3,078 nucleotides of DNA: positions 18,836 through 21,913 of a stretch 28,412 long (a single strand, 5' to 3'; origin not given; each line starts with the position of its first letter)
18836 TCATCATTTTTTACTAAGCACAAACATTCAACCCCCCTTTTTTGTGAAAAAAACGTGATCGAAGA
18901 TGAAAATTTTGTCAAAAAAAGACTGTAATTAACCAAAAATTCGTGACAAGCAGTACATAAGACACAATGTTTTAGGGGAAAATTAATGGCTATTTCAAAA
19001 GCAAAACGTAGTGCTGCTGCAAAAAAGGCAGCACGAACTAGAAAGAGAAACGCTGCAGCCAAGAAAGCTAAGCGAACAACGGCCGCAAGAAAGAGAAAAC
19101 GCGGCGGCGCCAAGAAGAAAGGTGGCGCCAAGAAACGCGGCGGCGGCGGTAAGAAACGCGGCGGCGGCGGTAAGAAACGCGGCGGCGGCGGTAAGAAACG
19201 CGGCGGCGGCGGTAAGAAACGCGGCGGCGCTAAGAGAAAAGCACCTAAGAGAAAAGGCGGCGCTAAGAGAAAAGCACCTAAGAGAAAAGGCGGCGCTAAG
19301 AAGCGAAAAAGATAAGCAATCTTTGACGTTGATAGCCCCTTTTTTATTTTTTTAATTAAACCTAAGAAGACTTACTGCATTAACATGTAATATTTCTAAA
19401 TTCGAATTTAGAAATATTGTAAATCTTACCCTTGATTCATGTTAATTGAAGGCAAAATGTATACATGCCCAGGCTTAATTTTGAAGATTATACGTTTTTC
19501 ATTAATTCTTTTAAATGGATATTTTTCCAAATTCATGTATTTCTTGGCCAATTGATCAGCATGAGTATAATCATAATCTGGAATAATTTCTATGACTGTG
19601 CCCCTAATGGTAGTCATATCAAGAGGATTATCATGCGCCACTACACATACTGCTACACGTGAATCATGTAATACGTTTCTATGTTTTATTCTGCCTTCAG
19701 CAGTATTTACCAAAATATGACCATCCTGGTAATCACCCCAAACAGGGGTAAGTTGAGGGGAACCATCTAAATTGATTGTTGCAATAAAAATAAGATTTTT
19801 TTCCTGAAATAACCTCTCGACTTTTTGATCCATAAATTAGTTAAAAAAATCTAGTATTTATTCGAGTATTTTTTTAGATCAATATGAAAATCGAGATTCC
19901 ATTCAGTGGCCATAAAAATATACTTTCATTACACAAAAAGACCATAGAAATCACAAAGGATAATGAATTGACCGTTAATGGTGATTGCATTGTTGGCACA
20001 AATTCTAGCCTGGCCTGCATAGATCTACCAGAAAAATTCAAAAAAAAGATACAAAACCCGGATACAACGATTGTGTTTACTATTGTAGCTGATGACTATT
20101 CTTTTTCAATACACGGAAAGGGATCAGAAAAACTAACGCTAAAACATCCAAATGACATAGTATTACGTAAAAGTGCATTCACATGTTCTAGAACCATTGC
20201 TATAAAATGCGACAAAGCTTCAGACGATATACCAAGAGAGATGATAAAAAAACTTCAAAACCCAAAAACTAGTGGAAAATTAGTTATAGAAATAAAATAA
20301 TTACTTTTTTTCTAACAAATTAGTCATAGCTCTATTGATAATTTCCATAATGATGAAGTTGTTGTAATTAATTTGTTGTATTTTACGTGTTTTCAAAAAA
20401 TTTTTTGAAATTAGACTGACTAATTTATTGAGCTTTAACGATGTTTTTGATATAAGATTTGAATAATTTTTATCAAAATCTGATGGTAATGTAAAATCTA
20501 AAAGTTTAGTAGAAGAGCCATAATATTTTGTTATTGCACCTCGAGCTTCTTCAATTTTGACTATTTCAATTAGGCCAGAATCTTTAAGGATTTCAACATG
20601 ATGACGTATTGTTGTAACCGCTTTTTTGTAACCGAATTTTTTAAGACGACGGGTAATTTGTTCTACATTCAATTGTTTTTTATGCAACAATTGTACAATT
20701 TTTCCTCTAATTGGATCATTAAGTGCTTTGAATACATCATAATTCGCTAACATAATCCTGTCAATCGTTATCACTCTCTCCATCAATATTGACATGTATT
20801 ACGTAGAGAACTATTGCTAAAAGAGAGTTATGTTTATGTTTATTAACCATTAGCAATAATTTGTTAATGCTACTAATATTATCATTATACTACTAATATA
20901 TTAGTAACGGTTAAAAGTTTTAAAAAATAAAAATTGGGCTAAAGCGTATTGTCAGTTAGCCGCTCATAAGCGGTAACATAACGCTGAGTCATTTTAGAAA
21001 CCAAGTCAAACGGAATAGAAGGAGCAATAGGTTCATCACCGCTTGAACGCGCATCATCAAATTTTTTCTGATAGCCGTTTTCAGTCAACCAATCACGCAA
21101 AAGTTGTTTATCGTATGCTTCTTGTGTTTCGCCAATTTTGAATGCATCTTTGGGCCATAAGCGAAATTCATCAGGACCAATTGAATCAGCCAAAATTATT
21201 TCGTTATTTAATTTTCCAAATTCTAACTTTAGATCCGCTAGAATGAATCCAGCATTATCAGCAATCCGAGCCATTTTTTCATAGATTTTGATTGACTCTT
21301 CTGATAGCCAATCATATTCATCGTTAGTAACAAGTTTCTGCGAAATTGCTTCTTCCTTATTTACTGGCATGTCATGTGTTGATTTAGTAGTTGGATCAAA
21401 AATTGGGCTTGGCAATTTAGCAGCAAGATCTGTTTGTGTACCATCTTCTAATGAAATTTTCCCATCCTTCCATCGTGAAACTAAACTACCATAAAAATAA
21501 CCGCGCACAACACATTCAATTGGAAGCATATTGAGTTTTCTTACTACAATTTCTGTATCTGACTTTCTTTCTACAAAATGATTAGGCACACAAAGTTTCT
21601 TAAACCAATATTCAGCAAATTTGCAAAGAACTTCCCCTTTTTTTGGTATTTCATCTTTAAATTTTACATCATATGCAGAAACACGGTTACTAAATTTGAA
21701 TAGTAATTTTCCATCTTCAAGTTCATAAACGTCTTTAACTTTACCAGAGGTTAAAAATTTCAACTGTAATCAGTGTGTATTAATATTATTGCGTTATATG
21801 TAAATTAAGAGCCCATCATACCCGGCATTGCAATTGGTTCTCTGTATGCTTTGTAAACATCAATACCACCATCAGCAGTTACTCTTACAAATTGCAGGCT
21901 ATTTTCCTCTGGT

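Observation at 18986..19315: GC-rich gene for a 109-aa protein made only of K/R/G/A-type residues with perfect tandem repeats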

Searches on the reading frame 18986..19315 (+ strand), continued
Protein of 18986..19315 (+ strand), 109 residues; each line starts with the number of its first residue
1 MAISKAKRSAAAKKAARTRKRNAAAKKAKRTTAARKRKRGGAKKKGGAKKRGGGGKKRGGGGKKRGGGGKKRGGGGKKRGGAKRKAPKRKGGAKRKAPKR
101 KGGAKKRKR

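Call 64: find_encoding_contigs(protein=P0200, flank=6000, max_places=4)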
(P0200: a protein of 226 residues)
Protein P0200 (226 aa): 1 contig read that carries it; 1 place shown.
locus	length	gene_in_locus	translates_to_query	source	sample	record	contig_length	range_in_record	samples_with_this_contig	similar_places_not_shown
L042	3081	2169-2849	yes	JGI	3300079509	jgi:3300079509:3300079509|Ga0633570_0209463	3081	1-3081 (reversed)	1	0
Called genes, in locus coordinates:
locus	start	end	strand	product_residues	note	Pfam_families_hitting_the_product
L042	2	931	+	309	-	?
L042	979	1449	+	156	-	-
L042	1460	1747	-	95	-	-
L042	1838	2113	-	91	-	PF01037:AsnC_trans_reg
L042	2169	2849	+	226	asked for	-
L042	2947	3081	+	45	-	?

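Call 67: search_protein_families(library=pfam, proteins=[P0168, P0177, P0184, P0151, P0145, P0186, P0221, P0220, P0166, P0130], max_evalue=0.05)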
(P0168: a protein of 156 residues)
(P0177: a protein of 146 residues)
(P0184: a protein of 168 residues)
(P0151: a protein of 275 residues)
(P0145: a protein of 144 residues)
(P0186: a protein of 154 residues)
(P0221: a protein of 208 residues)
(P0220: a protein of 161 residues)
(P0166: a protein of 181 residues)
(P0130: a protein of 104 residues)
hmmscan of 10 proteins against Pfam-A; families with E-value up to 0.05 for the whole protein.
P0168 (156 aa): 0 families

P0177 (146 aa): 4 families
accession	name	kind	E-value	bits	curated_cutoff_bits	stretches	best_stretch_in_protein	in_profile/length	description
PF13391.12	HNH_2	-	8.4e-06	26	21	1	63-109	1-64/66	HNH endonuclease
PF01844.29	HNH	-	0.038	14.6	21.4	0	63-101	1-42/47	HNH endonuclease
PF12269.13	CpG_bind_C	-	0.038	14.2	26.3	1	11-82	34-106/236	CpG binding protein C-terminal domain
PF07376.16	Prosystemin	-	0.045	13.7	25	0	29-86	133-190/204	Prosystemin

P0184 (168 aa): 1 family
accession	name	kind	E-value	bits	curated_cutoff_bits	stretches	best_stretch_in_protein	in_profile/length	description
PF08774.17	VRR_NUC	-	0.0057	17.1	23.8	1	41-106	40-109/116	VRR-NUC domain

P0151 (275 aa): 0 families

P0145 (144 aa): 0 families

P0186 (154 aa): 0 families

P0221 (208 aa): 0 families

P0220 (161 aa): 0 families

P0166 (181 aa): 0 families

P0130 (104 aa): 0 families

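Call 75: search_protein_families(library=padloc, proteins=[window:18986-19312:+, P0177, P0168, P0151], max_evalue=0.01)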
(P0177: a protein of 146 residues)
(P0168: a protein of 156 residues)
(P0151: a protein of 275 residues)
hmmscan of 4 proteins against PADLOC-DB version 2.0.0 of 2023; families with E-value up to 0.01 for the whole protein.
window:18986-19312:+ (109 aa): 0 families

P0177 (146 aa): 2 families
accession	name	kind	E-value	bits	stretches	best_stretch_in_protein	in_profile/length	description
PDLC00642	ZorE2|ZorE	-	0.0059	14.1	1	40-103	191-258/283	HNH endonuclease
PDLC00645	ZorE2|ZorE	-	0.0092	13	0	45-102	192-253/375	HNH endonuclease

P0168 (156 aa): 0 families

P0151 (275 aa): 1 family
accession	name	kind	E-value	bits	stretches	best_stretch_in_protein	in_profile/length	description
PDLC04198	HEC-01B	-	0.0024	15.6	0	32-105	31-106/211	-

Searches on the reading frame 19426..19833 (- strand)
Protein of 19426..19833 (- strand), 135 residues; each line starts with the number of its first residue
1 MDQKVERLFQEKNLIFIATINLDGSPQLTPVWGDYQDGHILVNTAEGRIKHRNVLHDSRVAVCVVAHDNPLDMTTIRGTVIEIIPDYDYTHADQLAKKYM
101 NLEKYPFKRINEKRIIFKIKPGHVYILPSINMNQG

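Call 8: search_protein_families(library=pfam, proteins=[window:19426-19833:-], max_evalue=0.01)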
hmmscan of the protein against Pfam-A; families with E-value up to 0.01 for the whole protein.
window:19426-19833:- (135 aa): 1 family
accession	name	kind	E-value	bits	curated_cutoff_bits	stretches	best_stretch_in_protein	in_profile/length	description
PF01243.27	PNPOx_N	-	4.3e-13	50.1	28.1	1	1-125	1-117/120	Pyridoxamine 5'-phosphate oxidase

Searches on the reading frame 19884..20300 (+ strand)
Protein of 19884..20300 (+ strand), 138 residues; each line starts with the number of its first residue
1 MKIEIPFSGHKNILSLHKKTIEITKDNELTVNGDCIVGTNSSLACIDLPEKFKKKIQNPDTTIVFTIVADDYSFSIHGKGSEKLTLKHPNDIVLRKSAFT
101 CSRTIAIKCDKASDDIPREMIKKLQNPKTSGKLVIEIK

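Call 8: search_protein_families(library=pfam, proteins=[window:19884-20300:+], max_evalue=0.01)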
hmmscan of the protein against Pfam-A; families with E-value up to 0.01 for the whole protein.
window:19884-20300:+ (138 aa): 1 family
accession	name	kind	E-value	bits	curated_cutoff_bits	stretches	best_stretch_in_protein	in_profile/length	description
PF04027.18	DUF371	-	7.5e-47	159.1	25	1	7-136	3-131/133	Domain of unknown function (DUF371)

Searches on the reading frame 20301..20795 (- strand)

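Call 8: search_protein_families(library=pfam, proteins=[window:20301-20795:-], max_evalue=0.01)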
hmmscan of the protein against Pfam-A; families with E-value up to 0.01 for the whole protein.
window:20301-20795:- (164 aa): 3 families
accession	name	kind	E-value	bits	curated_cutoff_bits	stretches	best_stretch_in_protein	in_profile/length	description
PF12840.13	HTH_20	-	1.5e-06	28.5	27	1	27-78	3-50/51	Helix-turn-helix domain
PF01022.26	HTH_5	-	5.6e-06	26.6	22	1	27-77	1-46/47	Bacterial regulatory protein, arsR family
PF08461.16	HTH_12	-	0.0092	16.3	21.4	0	33-78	3-50/66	Ribonuclease R winged-helix domain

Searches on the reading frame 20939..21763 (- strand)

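Call 9: search_protein_families(library=pfam, proteins=[window:20939-21763:-], max_evalue=0.01)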
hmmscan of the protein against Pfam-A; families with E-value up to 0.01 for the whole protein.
window:20939-21763:- (274 aa): 1 family
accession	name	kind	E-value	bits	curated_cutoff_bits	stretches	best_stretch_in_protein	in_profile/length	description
PF01259.24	SAICAR_synt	-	1.1e-67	228.7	20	1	4-235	2-230/233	SAICAR synthetase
